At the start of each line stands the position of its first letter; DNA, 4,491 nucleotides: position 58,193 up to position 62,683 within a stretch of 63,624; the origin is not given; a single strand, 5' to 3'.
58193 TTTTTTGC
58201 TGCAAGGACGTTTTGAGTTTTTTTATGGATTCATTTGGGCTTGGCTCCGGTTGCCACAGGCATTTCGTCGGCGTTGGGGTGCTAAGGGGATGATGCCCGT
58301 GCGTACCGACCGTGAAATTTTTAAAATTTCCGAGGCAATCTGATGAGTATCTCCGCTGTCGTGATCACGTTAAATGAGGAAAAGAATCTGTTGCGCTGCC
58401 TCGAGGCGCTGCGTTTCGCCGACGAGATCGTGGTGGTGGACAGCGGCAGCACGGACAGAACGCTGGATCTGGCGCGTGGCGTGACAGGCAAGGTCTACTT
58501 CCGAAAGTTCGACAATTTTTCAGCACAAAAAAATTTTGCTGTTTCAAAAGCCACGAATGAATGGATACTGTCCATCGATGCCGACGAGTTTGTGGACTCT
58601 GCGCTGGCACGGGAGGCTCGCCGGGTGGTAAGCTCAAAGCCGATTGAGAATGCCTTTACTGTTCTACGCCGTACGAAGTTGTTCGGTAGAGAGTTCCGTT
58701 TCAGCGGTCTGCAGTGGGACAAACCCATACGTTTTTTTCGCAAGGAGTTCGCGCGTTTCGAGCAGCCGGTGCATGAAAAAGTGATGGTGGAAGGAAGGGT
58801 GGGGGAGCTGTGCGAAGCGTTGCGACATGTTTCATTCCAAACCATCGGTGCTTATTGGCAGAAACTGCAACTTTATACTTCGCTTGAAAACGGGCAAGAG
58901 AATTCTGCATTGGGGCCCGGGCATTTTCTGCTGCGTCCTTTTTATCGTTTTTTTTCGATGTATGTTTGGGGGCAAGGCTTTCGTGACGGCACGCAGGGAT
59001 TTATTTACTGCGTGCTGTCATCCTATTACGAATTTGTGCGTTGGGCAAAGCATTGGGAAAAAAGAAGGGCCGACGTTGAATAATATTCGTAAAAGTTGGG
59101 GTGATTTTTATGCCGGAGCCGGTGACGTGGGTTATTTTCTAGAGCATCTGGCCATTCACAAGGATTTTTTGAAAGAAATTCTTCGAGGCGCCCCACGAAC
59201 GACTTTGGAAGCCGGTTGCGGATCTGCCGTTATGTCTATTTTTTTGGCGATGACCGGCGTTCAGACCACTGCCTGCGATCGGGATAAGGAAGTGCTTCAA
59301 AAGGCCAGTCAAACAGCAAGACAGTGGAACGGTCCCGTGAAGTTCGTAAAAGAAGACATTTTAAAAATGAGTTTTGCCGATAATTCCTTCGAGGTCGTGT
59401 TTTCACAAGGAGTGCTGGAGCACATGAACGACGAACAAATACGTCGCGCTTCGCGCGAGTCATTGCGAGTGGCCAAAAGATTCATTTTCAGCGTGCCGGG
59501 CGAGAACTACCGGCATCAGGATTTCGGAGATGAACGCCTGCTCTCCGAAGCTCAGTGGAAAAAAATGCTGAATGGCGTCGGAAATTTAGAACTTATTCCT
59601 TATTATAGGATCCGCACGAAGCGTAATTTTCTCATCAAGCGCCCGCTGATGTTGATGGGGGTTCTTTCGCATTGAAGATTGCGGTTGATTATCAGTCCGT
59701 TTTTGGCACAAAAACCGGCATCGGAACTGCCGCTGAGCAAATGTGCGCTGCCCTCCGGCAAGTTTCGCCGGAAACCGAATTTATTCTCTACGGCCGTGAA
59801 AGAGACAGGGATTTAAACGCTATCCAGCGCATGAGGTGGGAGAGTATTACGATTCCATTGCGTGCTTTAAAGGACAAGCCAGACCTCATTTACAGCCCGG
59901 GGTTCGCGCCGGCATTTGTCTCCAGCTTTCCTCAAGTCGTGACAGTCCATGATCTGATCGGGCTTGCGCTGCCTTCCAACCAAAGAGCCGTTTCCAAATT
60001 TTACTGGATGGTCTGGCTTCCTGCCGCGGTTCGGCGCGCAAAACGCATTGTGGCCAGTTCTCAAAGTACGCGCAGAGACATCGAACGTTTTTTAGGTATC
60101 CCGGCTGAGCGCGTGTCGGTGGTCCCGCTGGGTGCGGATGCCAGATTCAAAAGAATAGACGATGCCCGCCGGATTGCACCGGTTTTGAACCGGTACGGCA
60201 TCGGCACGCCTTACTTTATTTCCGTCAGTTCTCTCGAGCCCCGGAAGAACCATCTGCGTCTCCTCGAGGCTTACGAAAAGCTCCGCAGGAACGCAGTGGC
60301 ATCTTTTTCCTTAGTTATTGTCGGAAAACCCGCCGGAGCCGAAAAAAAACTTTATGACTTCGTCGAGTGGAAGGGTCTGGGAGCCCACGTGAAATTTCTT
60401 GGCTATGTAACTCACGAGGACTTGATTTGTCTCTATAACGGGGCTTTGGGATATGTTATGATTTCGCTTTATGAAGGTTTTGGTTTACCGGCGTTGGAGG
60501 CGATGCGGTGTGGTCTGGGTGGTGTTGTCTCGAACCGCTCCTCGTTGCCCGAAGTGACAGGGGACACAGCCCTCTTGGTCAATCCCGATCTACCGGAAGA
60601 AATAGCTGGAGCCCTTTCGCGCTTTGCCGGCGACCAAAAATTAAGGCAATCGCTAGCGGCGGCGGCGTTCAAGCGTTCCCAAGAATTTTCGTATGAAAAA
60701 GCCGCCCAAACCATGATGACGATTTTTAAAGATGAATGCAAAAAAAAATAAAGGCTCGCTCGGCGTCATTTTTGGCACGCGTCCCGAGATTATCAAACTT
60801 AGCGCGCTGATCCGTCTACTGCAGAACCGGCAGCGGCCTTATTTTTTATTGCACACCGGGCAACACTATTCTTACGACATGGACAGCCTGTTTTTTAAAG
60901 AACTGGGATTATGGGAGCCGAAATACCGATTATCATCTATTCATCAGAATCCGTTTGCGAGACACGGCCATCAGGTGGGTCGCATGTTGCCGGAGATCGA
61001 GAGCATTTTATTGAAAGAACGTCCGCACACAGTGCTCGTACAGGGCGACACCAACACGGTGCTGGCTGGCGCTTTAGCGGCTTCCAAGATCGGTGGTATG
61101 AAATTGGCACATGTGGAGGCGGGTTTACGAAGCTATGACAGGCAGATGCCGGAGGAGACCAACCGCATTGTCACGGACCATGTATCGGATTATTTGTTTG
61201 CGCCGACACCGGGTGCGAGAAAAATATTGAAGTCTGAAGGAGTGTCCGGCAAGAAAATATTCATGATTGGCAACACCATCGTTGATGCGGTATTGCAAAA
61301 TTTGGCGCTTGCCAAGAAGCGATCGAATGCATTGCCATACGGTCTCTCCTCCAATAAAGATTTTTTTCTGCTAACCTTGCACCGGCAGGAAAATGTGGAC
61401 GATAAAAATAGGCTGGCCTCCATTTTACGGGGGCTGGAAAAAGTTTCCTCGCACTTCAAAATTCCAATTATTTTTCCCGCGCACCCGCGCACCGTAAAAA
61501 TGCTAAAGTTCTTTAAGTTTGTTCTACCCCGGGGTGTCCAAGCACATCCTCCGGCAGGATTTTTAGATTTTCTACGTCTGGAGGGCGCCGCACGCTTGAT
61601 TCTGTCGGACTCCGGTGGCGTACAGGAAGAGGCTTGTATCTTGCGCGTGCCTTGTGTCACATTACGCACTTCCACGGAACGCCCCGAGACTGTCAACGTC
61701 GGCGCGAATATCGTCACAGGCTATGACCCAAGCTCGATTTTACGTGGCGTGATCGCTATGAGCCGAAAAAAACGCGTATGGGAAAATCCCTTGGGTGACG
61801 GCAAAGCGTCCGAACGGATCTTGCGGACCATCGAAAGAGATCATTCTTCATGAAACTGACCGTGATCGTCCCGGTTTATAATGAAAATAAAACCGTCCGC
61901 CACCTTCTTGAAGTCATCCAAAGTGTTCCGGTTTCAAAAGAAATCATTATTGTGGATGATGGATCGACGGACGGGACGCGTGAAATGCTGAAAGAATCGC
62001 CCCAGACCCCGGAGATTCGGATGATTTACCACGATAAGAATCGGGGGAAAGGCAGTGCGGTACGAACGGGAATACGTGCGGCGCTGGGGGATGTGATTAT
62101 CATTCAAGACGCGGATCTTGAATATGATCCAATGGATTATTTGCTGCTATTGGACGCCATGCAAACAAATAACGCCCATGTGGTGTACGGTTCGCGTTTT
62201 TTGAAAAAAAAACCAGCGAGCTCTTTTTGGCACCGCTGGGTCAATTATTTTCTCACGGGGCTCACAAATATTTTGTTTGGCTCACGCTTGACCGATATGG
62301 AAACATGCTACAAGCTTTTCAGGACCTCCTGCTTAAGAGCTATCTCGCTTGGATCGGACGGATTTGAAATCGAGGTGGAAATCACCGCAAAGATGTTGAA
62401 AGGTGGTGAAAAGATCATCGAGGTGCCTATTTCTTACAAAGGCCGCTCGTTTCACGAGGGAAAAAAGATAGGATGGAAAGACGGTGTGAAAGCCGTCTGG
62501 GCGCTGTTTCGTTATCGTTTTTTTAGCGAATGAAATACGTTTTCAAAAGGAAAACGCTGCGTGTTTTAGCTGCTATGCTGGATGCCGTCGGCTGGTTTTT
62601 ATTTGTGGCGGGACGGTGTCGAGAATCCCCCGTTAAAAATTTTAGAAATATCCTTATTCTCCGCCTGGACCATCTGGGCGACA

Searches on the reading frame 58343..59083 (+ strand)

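Call 9: search_protein_families(library=ncbifam, proteins=[window:58343-59083:+], max_evalue=0.00001)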
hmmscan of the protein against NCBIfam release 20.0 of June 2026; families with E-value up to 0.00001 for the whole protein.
window:58343-59083:+ (246 aa): 2 families
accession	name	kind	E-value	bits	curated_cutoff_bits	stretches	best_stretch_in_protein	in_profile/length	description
TIGR04195.1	S_glycosyl_SunS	equivalog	1.1e-12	47.5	350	1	2-87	58-147/421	SunS family peptide S-glycosyltransferase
TIGR04283.1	glyco_like_mftF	equivalog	4.1e-12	46.2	182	1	3-107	1-109/221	TIGR04283 family arsenosugar biosynthesis glycosyltransferase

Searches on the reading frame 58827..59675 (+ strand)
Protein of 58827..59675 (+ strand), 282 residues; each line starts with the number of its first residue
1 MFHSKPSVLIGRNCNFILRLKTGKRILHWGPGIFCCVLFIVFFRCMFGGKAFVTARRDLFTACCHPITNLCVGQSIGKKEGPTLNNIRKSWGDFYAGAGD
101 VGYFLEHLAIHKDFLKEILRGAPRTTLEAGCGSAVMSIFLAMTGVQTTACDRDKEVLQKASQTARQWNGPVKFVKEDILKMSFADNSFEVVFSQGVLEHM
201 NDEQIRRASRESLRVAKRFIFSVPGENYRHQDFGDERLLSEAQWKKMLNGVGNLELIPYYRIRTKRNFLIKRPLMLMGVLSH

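Call 9: search_protein_families(library=ncbifam, proteins=[window:58827-59675:+], max_evalue=0.00001)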
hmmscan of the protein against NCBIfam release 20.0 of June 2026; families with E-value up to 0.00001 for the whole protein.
window:58827-59675:+ (282 aa): 17 families
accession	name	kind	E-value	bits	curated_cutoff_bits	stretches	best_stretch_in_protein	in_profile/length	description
NF041255.1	mycofact_MftM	equivalog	5.8e-14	52.1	200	1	122-247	139-265/289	mycofactocin oligosaccharide methyltransferase MftM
NF043040.1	corrin_prot_MT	hypoth_equivalog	3.7e-09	36.3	180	1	113-214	33-137/216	corrinoid protein-associated methyltransferase CpaM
NF004851.0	PRK06202.1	equivalog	5.7e-09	35.8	243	1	121-220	59-162/237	hypothetical protein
TIGR02021.1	BchM-ChlM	equivalog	5.8e-09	35.7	158.9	1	124-223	56-155/218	magnesium protoporphyrin IX methyltransferase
TIGR02072.1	BioC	equivalog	1.2e-08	35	184.95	1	115-227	27-138/244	malonyl-ACP O-methyltransferase BioC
NF008992.0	PRK12335.1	equivalog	3.2e-08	33.1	303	1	109-206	109-205/289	SAM-dependent methyltransferase TehB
TIGR01983.1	UbiG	equivalog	1e-07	31.5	102.95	1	125-204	52-133/228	bifunctional 2-polyprenyl-6-hydroxyphenol methylase/3-demethylubiquinol 3-O-methyltransferase UbiG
NF045667.1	MTase_DVU1556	equivalog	1.9e-07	30.7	155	1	125-204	25-101/213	DVU_1556 family methyltransferase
TIGR01934.1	MenG_MenH_UbiE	subfamily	3.9e-07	29.6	158.35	1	112-218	29-135/223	ubiquinone/menaquinone biosynthesis methyltransferase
NF007610.0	PRK10258.1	equivalog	1.3e-06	28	342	1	124-217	44-131/251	malonyl-ACP O-methyltransferase BioC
NF041536.1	ArsM_DUF2284_UU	exception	1.5e-06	26.8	575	1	125-216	79-172/459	arsenite methyltransferase/DUF2284 domain selenoprotein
NF001241.0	PRK00216.1-2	equivalog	4.6e-06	26.5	327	1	124-217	53-140/231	demethylmenaquinone methyltransferase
TIGR04290.1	meth_Rta_06860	hypoth_equivalog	5.1e-06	26.1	300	1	124-201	51-129/226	TIGR04290 family methyltransferase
NF045649.1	2X_seleno_MduS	exception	5.6e-06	25.6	380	1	88-230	8-156/338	methyltransferase domain-containing selenoprotein MduS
NF001786.0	PRK00517.2-4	equivalog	7.1e-06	25.3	327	1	124-169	145-189/277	50S ribosomal protein L11 methyltransferase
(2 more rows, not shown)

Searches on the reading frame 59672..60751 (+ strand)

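Call 9: search_protein_families(library=ncbifam, proteins=[window:59672-60751:+], max_evalue=0.00001)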
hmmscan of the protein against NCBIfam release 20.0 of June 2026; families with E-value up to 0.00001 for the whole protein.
window:59672-60751:+ (359 aa): 14 families
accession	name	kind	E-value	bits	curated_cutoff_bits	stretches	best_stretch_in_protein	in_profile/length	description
TIGR04047.1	MSMEG_0565_glyc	hypoth_equivalog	1.2e-26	93.7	259.85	1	115-353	131-372/373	MSMEG_0565 family glycosyltransferase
NF041876.1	EPS_EpsE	equivalog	1.6e-21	77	400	1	122-347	161-388/389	exopolysaccharide biosynthesis GT4 family glycosyltransferase EpsE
TIGR02149.1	glgA_Coryne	subfamily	3.5e-20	72.5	302.4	1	77-354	98-389/391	glycogen synthase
TIGR03449.1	mycothiol_MshA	equivalog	3.5e-20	72.3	462.5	1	120-355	162-403/406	D-inositol-3-phosphate glycosyltransferase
TIGR03088.1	stp2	hypoth_equivalog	3.6e-14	52.6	409.05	1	126-353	140-371/374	TIGR03088 family PEP-CTERM/XrtA system glycosyltransferase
TIGR03999.1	thiol_BshA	equivalog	1.9e-13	50.1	273.7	1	122-353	144-371/375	N-acetyl-alpha-D-glucosaminyl L-malate synthase BshA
NF038295.1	EPS_HpsP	equivalog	1.6e-12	47.1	550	1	104-353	136-385/388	hormogonium polysaccharide biosynthesis glycosyltransferase HpsP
TIGR04157.1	glyco_rSAM_CFB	subfamily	4.9e-11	42.2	400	1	120-300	167-343/406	TIGR04157 family glycosyltransferase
NF041010.1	glycosy_Agl16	equivalog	1.7e-10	40.3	575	1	119-354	130-350/352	glycosylation protein Agl16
NF050063.1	ProtGlycPglJ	equivalog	3.4e-10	39.7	500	1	120-350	142-361/363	N-acetylgalactosamine-N,N'-diacetylbacillosaminyl-diphospho-undecaprenol 4-alpha-N-acetylgalactosaminyltransferase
NF050056.1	ProtGlycPglH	equivalog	1.4e-08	34.2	600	1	183-353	183-351/354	GalNAc-alpha-(1->4)-GalNAc-alpha-(1->3)-diNAcBac-PP-undecaprenol alpha-1,4-N-acetyl-D-galactosaminyltransferase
NF038229.1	Glyco4_Geo_Pelo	equivalog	4.7e-08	32.4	400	1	118-353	105-334/338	GPMC system family 4 glycosyltransferase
NF012028.0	PRK15484.1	subfamily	2.3e-06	27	618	1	126-347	143-370/380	lipopolysaccharide N-acetylglucosaminyltransferase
TIGR02472.1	sucr_P_syn_N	equivalog_domain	8.6e-06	24.8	576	0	262-343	345-429/439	sucrose-phosphate synthase, putative, glycosyltransferase domain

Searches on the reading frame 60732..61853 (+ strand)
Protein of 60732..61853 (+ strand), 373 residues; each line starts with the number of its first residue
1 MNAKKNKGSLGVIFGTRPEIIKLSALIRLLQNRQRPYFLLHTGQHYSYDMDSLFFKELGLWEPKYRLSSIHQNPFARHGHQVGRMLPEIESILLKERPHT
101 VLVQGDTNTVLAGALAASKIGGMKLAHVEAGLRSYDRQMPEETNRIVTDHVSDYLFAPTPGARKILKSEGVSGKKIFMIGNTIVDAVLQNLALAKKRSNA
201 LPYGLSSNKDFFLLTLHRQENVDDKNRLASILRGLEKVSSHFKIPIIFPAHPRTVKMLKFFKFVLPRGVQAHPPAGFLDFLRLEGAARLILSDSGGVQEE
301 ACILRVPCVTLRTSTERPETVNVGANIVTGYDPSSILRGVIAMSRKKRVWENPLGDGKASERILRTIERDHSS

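Call 9: search_protein_families(library=ncbifam, proteins=[window:60732-61853:+], max_evalue=0.00001)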
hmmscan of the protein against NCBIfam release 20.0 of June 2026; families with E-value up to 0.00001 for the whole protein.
window:60732-61853:+ (373 aa): 2 families
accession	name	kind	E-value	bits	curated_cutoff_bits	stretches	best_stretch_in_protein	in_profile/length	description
TIGR00236.1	wecB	equivalog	4e-104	348.7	210.15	1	11-369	4-364/366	non-hydrolyzing UDP-N-acetylglucosamine 2-epimerase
TIGR03568.1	NeuC_NnaA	equivalog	1.1e-14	54.1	235.9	1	12-367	5-365/365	UDP-N-acetylglucosamine 2-epimerase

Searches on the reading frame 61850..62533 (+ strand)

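Call 10: search_protein_families(library=pfam, proteins=[window:61850-62533:+], max_evalue=0.001)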
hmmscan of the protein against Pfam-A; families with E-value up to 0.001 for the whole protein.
window:61850-62533:+ (227 aa): 4 families
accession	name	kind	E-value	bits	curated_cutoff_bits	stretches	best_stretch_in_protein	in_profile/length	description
PF00535.33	Glycos_transf_2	-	5.3e-35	121.3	23.3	1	4-163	1-165/168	Glycosyl transferase family 2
PF13641.12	Glyco_tranf_2_3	-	7.9e-07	29.8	27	1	3-128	3-133/230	Glycosyltransferase like family 2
PF13704.12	Glyco_tranf_2_4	-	1.6e-05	25.8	27.5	1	11-78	2-64/98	Glycosyl transferase family 2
PF10111.15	Glyco_tranf_2_2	-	2.5e-05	24.3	27.3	1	4-121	1-129/276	Glycosyltransferase like family 2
